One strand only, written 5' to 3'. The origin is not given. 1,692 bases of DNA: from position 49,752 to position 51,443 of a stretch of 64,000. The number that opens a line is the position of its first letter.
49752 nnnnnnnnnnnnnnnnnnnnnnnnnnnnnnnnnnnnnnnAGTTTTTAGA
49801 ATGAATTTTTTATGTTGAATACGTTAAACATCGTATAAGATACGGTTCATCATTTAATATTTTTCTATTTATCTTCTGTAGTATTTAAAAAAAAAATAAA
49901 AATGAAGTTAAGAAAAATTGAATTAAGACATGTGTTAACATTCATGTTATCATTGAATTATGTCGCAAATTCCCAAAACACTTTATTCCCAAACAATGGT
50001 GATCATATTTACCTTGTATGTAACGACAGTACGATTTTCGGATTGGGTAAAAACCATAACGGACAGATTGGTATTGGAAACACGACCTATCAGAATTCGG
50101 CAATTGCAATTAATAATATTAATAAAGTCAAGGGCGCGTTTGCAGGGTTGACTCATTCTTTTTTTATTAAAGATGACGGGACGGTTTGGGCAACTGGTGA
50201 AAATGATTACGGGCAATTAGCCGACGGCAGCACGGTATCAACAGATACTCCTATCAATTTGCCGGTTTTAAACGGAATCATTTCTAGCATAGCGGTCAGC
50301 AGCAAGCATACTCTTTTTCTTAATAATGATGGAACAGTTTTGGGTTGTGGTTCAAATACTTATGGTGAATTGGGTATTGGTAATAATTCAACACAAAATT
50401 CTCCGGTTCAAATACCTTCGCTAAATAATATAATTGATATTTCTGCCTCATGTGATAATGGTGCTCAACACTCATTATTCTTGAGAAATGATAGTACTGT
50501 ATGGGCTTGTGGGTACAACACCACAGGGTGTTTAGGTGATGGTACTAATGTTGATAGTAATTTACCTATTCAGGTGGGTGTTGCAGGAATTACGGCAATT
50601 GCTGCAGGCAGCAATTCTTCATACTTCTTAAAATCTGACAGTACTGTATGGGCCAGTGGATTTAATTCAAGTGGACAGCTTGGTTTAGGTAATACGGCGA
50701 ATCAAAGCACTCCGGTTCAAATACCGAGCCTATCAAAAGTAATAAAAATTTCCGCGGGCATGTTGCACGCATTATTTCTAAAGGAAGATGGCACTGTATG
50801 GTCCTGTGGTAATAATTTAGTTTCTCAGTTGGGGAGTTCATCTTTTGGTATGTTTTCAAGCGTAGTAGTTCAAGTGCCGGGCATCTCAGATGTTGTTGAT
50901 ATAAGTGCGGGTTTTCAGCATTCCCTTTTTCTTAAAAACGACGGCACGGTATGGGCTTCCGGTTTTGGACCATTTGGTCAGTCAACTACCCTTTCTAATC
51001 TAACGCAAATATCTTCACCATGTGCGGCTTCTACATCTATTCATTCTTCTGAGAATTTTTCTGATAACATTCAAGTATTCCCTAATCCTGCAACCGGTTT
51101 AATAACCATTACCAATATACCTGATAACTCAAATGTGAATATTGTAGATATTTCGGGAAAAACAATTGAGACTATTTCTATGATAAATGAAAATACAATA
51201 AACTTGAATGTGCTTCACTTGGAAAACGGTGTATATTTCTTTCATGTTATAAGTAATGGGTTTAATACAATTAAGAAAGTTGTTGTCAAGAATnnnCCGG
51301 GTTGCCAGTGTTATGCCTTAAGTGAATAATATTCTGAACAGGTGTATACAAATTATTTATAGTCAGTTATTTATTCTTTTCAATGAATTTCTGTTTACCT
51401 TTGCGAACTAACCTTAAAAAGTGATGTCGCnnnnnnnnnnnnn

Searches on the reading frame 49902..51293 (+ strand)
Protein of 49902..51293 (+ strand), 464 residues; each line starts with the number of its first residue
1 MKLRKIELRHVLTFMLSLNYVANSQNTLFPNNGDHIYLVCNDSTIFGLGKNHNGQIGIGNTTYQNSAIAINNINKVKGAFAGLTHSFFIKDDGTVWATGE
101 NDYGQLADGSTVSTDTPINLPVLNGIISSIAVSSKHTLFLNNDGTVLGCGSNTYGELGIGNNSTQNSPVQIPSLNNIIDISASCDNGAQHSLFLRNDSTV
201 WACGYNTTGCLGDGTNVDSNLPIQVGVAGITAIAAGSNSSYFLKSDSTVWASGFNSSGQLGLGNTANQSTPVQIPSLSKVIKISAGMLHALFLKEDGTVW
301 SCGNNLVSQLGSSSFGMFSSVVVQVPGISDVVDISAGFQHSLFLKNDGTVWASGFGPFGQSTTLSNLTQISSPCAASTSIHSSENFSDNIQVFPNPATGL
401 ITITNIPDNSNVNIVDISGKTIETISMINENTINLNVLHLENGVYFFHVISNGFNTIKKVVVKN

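Call 78: search_protein_families(library=pfam, proteins=[window:49902-51293:+], max_evalue=0.0001)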
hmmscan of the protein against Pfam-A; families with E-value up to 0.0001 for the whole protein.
window:49902-51293:+ (464 aa): 4 families
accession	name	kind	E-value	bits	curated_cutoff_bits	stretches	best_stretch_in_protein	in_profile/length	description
PF25390.1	WD40_RLD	-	2.7e-77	261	150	2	187-376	39-241/363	RCC1-like domain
PF00415.24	RCC1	-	4.4e-53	178.1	21.7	4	248-293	3-50/50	Regulator of chromosome condensation (RCC1) repeat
PF13540.12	RCC1_2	-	5.7e-49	163.2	22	6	127-155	1-29/30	Regulator of chromosome condensation (RCC1) repeat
PF18962.6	Por_Secre_tail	-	3.4e-13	50.1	27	1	392-462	1-75/75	Secretion system C-terminal sorting domain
